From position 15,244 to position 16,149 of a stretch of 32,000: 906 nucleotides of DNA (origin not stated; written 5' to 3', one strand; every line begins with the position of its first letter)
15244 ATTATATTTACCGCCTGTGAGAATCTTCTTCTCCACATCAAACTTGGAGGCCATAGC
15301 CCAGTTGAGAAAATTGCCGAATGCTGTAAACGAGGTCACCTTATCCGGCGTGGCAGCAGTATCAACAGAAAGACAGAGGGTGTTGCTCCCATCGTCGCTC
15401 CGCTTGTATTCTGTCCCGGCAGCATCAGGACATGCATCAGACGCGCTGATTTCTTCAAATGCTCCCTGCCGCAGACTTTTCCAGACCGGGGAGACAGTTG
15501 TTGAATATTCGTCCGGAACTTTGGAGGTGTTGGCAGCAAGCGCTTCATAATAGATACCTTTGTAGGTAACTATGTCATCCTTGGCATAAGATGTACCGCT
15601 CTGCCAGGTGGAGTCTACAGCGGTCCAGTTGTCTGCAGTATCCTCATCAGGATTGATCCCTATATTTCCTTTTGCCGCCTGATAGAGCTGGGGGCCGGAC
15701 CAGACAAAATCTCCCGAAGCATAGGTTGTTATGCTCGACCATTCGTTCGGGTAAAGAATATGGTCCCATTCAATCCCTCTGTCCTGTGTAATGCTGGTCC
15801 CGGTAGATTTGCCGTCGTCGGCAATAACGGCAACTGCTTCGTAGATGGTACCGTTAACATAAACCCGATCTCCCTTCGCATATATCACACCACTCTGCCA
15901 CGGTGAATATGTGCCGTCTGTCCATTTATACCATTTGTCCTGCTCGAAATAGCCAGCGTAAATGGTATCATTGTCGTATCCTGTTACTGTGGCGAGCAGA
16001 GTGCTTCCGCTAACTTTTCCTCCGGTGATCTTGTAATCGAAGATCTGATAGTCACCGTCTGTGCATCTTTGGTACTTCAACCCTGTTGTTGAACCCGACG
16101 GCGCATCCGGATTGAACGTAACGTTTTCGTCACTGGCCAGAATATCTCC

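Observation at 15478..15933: Three CBM5/12-like (chitin/cellulose-binding type) repeats inserted in the vWA domain of the 2132-aa PilY1 paralog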

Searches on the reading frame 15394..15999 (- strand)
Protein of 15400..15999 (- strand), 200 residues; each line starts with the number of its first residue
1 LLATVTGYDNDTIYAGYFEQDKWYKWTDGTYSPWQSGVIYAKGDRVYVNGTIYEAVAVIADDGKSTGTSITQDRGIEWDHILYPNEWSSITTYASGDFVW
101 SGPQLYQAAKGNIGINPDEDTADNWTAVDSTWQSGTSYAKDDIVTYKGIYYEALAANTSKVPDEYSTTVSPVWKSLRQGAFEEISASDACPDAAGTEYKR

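Call 6: search_protein_families(library=pfam, proteins=[window:15400-15999:-], max_evalue=10)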
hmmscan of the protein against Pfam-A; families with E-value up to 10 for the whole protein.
window:15400-15999:- (200 aa): 2 families
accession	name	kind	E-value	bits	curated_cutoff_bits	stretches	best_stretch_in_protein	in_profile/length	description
PF02839.19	CBM_5_12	-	4.2e-15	55.9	26.2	3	131-173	1-43/44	Carbohydrate-binding module family 5/12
PF10271.14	Tmp39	-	1.9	7.8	28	0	32-58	315-341/422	Putative transmembrane protein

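Call 7: search_protein_families(library=ncbifam, proteins=[window:15400-15999:-], max_evalue=10)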
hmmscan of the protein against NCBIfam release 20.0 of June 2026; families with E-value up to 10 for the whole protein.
window:15400-15999:- (200 aa): 0 families

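Call 12: search_solved_structures(query=window:15400-15999:-, max_evalue=1, show_alignments=4)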
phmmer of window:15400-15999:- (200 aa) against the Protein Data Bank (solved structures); distinct sequences matched with E-value up to 1: 11.
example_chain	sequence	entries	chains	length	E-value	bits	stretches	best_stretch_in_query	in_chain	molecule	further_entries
9jeo_A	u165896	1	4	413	0.00024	24.1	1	120-173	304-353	NodB homology domain-containing protein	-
8yfp_A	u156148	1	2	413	0.00026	23.9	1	120-173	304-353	NodB homology domain-containing protein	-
8yh4_A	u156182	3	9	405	0.00026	23.9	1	73-157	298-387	NodB homology domain-containing protein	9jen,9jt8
9jt0_A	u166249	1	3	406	0.0003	23.8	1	75-159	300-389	NodB homology domain-containing protein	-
3wx7_A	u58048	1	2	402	0.001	22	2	85-157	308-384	Chitin oligosaccharide deacetylase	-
4ny2_A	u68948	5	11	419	0.0079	19.1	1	82-159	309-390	Deacetylase DA1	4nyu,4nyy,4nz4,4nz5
4nz1_A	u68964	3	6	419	0.0081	19.1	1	82-159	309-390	Deacetylase DA1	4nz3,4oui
4tx8_A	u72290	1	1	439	0.012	18.5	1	125-172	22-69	Probable chitinase A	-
2p13_A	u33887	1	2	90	0.079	15.8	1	27-59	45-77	CBS domain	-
7b5h_AE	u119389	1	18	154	0.096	15.6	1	130-179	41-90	All3316 protein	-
1ed7_A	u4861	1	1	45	0.12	15.3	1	132-173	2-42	CHITINASE A1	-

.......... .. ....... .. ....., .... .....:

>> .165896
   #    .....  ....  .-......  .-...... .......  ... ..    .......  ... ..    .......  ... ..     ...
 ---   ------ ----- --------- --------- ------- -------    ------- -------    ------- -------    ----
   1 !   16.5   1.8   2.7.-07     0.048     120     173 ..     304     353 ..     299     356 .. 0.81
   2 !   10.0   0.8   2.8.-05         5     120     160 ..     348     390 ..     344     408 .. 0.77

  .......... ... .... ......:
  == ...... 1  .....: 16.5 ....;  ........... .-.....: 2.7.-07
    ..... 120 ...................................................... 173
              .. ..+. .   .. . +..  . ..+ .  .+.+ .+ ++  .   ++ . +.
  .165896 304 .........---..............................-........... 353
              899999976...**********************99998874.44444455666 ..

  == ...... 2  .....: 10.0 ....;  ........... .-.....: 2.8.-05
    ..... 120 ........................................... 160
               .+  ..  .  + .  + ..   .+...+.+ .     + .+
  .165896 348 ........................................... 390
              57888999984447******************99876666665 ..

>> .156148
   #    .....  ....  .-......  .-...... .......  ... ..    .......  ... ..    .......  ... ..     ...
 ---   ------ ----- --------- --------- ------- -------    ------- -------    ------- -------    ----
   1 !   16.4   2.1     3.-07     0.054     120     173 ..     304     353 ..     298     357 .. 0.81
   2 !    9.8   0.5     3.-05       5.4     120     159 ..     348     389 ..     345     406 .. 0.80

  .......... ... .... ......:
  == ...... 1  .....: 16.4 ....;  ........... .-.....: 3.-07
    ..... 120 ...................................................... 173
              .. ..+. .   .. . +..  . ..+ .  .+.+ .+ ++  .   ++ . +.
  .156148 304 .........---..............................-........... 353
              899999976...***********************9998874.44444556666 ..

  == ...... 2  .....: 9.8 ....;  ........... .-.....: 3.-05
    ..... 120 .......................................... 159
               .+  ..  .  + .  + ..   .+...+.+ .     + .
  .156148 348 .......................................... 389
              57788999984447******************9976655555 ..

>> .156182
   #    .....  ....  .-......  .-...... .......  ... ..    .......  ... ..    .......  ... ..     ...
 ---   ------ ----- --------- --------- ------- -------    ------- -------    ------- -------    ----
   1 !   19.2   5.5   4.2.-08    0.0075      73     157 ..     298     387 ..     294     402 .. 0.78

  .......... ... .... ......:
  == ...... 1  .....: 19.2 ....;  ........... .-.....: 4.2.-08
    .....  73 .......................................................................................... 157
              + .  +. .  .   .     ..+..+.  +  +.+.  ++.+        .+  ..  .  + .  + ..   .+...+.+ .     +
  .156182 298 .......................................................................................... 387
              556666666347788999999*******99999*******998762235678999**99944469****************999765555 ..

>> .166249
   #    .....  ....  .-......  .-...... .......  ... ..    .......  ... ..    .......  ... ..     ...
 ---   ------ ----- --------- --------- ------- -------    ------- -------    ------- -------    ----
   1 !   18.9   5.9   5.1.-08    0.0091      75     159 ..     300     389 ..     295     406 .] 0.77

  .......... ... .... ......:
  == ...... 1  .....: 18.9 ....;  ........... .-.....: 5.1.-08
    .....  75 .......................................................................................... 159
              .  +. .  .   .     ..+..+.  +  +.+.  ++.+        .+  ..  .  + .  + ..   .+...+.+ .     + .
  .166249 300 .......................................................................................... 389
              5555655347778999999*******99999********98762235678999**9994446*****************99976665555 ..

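Call 33: predict_structure(alignment_id=A1)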
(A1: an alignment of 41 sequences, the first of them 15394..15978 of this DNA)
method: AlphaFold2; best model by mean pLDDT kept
length: 195 residues; sequences in the alignment: 41
mean_pLDDT: 85.4   pTM: 0.74
mean pLDDT of the five models: 85.4, 84.6, 82.6, 82.5, 82.4
residues with pLDDT >= 90: 99; 70-90: 66; 50-70: 29; < 50: 1
segments of 3 or more residues with pLDDT < 50: none
pLDDT, mean of each block of 10 residues (from residue 1): 65 79 93 96 92 96 97 89 92 93 84 80 94 93 90 73 81 82 68 59
secondary structure, 60 per line:
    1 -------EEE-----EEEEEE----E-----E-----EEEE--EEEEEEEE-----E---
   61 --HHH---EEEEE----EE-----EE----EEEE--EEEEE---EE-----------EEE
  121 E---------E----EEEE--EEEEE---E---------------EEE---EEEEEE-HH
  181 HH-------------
elements in order: E8-10 E16-21 E38-41 E44-51 E69-73 E91-94 E97-101 E118-121 E136-139 E142-146 E166-168 E172-177 H179-182

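Call 37: fold_search(model_id=the predicted structure, library=pdb)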
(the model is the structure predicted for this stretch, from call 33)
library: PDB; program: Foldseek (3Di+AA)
matches with E <= 10: 152; with E <= 0.001: 10
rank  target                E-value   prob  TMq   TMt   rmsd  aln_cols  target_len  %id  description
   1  3wx7_A                1.0e-04  1.00  0.20  0.12   7.2       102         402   25  Crystal structure of COD (released 2014-12-03)
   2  9jeo_A                1.2e-04  1.00  0.22  0.13   8.0       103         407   27  Chito oligosaccharide deacetylase from vibrio campbellii (VhCOD) in complex with N-acetyl-beta-D-glucosaminyl-1,4-D-gl (released 2025-09-10)
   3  9jt0_A                1.3e-04  1.00  0.21  0.13   7.3       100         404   27  Chito oligosaccharide deacetylase from vibrio campbellii (VhCOD) complex with Chitobiose (released 2025-10-01)
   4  8yfp_A                1.6e-04  1.00  0.22  0.13   7.2       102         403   26  Chito oligosaccharide deacetylase from vibrio campbellii (VhCOD) (released 2025-02-26)
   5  9jeo_D                2.0e-04  1.00  0.22  0.13   7.8       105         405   27  Chito oligosaccharide deacetylase from vibrio campbellii (VhCOD) in complex with N-acetyl-beta-D-glucosaminyl-1,4-D-gl (released 2025-09-10)
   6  8yfp_B                2.4e-04  1.00  0.21  0.13   7.1       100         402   27  Chito oligosaccharide deacetylase from vibrio campbellii (VhCOD) (released 2025-02-26)
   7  9jen_A                4.0e-04  1.00  0.22  0.13   7.7       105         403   27  Chito oligosaccharide deacetylase from vibrio campbellii (VhCOD) complex Tetraacetyl-Chitotetraose Oligosaccharide (Gl (released 2025-09-10)
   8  4nyu                  5.5e-04  1.00  0.21  0.13   7.3       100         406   27  Structure of Vibrio cholerae chitin de-N-acetylase in complex with acetate ion (ACT) in C 2 2 21 (released 2014-08-13)
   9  8yh4_A                5.8e-04  1.00  0.21  0.13   7.2       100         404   27  Chito oligosaccharide deacetylase from vibrio campbellii (VhCOD) in complex with chitosanbiose (GlcN)2 (released 2025-03-05)
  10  4ny2_A                6.2e-04  1.00  0.21  0.13   7.4       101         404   28  Structure of Vibrio cholerae chitin de-N-acetylase in complex with acetate ion (ACT) in P 21 (released 2014-08-13)
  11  4nyy_A                1.1e-03  1.00  0.21  0.13   7.3       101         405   28  Structure of Vibrio cholerae chitin de-N-acetylase in complex with acetate ion (ACT) in P 2 21 21 (released 2014-08-13)
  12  4nz1_A                1.3e-03  1.00  0.21  0.13   7.3       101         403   28  Structure of Vibrio cholerae chitin de-N-acetylase in complex with DI(N-ACETYL-D-GLUCOSAMINE) (CBS) in P 21 (released 2014-08-13)
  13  4nz4_A                1.4e-03  1.00  0.21  0.13   7.3       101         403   28  Structure of Vibrio cholerae chitin de-N-acetylase in complex with 2-(ACETYLAMINO)-2-DEOXY-A-D-GLUCOPYRANOSE (NDG) and (released 2014-08-13)
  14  4ny2_B                1.4e-03  1.00  0.21  0.13   7.1       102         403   27  Structure of Vibrio cholerae chitin de-N-acetylase in complex with acetate ion (ACT) in P 21 (released 2014-08-13)
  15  4nyy_C                1.5e-03  1.00  0.21  0.12   7.4       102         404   26  Structure of Vibrio cholerae chitin de-N-acetylase in complex with acetate ion (ACT) in P 2 21 21 (released 2014-08-13)
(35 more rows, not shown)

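Call 68: search_solved_structures(query=A1, max_evalue=1, show_alignments=5)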
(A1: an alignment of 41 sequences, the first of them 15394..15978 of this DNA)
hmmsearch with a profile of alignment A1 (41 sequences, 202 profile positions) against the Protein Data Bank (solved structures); distinct sequences matched with E-value up to 1: 13.
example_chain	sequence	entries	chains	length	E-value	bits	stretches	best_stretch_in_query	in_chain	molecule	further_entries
9jeo_A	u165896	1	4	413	3.6e-07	33.5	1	21-104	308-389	NodB homology domain-containing protein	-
3wx7_A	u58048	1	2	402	4.8e-07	33.1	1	20-100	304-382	Chitin oligosaccharide deacetylase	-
4nz1_A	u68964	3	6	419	5.5e-07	32.9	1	20-106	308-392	Deacetylase DA1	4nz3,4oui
4ny2_A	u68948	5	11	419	5.5e-07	32.9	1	20-106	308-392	Deacetylase DA1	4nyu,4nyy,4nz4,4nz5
8yfp_A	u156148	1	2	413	6.4e-07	32.6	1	21-104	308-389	NodB homology domain-containing protein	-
9jt0_A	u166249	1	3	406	1.7e-06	31.3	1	21-103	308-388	NodB homology domain-containing protein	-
8yh4_A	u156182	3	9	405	1.7e-06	31.3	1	21-103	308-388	NodB homology domain-containing protein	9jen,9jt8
2rts_A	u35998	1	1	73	5.5e-05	26.3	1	121-175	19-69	chitinase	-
7b5h_AE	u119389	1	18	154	0.00068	22.8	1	25-95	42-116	All3316 protein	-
1ed7_A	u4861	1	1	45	0.0051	19.9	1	130-165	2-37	CHITINASE A1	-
9rkv_M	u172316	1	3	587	0.031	17.3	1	24-100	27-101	Putative tail fiber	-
4tx8_A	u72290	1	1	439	0.049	16.7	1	122-158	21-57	Probable chitinase A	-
8fqc_P1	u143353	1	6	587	0.15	15.1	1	23-100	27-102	Tail Spike protein, gp124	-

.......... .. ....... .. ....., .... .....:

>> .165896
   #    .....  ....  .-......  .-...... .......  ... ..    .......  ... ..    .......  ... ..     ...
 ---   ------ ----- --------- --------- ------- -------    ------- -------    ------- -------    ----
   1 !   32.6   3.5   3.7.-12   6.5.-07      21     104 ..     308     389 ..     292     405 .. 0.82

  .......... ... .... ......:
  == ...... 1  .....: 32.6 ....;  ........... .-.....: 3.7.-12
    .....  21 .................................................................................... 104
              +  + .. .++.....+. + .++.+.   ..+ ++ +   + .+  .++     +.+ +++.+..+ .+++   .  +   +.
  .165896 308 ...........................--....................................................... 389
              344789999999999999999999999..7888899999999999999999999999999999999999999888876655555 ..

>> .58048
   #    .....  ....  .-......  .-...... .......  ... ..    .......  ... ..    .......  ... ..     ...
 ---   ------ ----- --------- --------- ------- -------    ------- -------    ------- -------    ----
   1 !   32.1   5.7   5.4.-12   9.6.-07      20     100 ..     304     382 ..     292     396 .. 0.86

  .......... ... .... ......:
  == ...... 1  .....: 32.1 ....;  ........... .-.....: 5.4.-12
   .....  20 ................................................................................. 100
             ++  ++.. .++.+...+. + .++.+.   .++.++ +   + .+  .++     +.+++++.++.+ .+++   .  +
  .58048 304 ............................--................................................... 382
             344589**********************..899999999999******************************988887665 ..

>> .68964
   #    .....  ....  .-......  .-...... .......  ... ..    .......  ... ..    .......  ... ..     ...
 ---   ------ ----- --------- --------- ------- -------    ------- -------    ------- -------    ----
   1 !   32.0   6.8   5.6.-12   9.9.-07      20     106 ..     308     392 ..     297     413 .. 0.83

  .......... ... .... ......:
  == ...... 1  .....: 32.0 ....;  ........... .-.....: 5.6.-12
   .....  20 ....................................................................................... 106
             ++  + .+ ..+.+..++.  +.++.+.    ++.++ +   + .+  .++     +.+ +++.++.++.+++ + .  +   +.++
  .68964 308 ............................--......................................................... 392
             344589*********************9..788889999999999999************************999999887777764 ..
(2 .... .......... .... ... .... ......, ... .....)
